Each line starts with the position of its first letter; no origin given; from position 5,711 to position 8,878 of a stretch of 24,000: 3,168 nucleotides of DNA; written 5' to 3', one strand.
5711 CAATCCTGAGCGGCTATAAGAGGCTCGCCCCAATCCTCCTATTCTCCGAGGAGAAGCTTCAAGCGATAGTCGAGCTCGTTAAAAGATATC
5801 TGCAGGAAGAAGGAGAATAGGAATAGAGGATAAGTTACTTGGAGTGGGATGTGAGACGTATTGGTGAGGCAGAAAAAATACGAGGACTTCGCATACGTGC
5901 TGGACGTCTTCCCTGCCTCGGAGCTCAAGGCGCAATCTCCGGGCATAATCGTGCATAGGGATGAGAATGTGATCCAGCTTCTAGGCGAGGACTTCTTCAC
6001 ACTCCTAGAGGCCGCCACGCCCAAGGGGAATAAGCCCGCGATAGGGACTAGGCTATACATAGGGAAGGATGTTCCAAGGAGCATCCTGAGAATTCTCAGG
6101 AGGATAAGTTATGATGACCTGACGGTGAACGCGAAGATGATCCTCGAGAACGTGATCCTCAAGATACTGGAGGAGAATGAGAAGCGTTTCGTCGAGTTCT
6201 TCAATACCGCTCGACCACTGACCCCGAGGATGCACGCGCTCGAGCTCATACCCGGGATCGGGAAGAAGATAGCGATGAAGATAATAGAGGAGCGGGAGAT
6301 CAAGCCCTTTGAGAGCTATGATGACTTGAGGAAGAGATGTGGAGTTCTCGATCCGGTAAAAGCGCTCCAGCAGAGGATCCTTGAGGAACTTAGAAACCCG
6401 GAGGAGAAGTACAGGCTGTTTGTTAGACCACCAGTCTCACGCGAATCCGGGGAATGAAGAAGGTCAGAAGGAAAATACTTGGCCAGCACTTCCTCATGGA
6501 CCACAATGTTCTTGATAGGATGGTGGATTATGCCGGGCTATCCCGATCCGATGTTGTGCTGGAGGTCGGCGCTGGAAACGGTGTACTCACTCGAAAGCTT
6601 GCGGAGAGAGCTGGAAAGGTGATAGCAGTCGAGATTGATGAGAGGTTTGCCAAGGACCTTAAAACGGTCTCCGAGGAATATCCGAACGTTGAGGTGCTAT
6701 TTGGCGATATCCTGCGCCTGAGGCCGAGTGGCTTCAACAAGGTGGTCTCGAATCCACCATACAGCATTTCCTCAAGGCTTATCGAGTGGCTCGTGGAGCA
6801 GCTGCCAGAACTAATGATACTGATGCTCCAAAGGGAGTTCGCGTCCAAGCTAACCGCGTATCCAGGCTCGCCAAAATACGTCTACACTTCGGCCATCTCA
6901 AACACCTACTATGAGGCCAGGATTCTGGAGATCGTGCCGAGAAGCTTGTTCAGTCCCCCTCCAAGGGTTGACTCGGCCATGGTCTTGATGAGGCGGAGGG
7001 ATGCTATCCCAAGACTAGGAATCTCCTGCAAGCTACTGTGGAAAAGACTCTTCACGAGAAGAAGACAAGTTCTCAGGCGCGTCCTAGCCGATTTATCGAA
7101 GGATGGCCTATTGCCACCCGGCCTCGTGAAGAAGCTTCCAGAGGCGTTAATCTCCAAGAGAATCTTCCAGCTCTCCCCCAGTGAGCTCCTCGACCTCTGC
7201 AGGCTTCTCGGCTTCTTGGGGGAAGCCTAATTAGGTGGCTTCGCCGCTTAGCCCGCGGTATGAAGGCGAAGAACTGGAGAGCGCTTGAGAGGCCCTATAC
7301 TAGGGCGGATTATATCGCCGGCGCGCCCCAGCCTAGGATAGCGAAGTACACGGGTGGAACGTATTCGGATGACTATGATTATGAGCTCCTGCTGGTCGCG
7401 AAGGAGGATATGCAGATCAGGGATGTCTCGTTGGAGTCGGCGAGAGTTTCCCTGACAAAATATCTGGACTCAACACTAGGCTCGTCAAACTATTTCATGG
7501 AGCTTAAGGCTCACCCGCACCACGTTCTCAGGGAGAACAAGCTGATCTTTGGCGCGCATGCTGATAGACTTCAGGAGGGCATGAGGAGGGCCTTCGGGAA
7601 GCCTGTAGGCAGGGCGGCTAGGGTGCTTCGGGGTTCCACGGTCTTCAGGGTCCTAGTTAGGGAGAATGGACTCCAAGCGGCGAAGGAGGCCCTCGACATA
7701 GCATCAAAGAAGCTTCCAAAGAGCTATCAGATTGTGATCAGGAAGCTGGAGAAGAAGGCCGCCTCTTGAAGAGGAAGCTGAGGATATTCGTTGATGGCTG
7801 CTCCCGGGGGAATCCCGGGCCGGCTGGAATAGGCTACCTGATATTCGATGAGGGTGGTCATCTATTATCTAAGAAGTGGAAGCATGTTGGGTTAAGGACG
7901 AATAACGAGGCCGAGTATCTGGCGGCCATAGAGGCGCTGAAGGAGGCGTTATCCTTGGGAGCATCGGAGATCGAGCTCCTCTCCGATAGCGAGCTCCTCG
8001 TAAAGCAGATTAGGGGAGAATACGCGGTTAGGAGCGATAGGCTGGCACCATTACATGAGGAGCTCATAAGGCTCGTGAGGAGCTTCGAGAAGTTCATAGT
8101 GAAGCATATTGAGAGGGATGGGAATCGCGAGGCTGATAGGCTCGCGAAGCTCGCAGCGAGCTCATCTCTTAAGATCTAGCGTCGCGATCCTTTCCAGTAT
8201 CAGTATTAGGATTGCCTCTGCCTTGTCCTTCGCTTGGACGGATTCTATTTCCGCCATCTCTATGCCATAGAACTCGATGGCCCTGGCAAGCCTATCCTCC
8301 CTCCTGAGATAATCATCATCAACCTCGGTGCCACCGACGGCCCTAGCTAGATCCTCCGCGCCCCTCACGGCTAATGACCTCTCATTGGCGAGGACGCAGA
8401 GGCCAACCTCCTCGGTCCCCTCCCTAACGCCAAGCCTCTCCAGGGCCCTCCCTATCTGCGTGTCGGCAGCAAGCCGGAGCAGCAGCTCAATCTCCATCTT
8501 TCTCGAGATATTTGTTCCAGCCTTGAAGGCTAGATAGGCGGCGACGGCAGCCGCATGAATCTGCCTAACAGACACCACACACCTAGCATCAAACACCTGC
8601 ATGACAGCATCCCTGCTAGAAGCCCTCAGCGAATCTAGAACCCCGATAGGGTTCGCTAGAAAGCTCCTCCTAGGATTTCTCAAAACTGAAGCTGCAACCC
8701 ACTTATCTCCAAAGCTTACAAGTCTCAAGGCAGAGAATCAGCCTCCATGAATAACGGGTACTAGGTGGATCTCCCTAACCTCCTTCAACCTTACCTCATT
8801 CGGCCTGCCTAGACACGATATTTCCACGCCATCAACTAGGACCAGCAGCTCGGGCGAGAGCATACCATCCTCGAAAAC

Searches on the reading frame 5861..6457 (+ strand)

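Call 20: search_protein_families(library=pfam, max_evalue=0.01, proteins=[window:5861-6457:+])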
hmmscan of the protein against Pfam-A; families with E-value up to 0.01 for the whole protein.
window:5861-6457:+ (198 aa): 4 families
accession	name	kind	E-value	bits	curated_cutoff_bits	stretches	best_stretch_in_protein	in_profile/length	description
PF04919.18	DUF655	-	4e-54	183.7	22.2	1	8-189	2-181/181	Protein of unknown function (DUF655)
PF14579.12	HHH_6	-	3.4e-05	24.4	25.6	1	126-161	26-62/90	Helix-hairpin-helix motif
PF12836.13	HHH_3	-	6.8e-05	23.3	27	1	126-158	15-48/65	Helix-hairpin-helix motif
PF11888.13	DUF3408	-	0.0046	17.7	29.9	1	65-115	89-137/139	Protein of unknown function (DUF3408)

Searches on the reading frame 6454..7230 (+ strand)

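Call 20: search_protein_families(library=pfam, max_evalue=0.01, proteins=[window:6454-7230:+])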
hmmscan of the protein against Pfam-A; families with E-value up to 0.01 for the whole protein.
window:6454-7230:+ (258 aa): 7 families
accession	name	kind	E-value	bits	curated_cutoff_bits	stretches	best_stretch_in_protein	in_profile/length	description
PF00398.26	RrnaAD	-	1.7e-48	165.4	24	1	6-214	5-226/263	Ribosomal RNA adenine dimethylase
PF13649.12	Methyltransf_25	-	2.2e-07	31.9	27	1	35-99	1-70/97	Methyltransferase domain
PF05175.20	MTS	-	8.9e-06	25.9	23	1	31-108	31-113/170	Methyltransferase small domain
PF13847.12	Methyltransf_31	-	3e-05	24.2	27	1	32-100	4-81/145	Methyltransferase domain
PF08241.18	Methyltransf_11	-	0.00015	22.8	21.2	1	36-89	1-54/95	Methyltransferase domain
PF01135.25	PCMT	-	0.0018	18.5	20.3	1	20-85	62-132/210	Protein-L-isoaspartate(D-aspartate) O-methyltransferase (PCMT)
PF08242.18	Methyltransf_12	-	0.0029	18.8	30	1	36-77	1-44/98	Methyltransferase domain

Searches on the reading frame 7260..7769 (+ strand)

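Call 20: search_protein_families(library=pfam, max_evalue=0.01, proteins=[window:7260-7769:+])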
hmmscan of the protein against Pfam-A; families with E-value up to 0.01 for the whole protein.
window:7260-7769:+ (169 aa): 1 family
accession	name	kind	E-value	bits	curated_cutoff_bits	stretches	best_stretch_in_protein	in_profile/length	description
PF00252.24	Ribosomal_L16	-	1.5e-24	86.9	27.9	1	11-159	4-132/132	Ribosomal protein L16p/L10e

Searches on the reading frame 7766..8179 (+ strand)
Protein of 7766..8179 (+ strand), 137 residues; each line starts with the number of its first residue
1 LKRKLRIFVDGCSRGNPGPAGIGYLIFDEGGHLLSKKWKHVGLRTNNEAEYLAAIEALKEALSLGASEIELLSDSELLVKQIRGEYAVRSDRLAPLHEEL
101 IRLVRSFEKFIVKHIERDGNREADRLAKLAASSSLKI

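Call 20: search_protein_families(library=pfam, max_evalue=0.01, proteins=[window:7766-8179:+])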
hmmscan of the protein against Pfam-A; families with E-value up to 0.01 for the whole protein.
window:7766-8179:+ (137 aa): 2 families
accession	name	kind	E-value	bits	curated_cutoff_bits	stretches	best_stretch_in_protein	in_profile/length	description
PF13456.12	RVT_3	-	8.5e-24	84.3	21.6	1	9-130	2-123/123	Reverse transcriptase-like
PF00075.30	RNase_H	-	2.4e-15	57.4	25.8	1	4-131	3-140/141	RNase H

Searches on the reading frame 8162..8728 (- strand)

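Call 20: search_protein_families(library=pfam, max_evalue=0.01, proteins=[window:8162-8728:-])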
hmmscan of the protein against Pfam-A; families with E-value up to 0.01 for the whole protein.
window:8162-8728:- (188 aa): 1 family
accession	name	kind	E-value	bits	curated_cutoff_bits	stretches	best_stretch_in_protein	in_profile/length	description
PF08617.15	CGI-121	-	3.2e-14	53.7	25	1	32-183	12-157/159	Kinase binding protein CGI-121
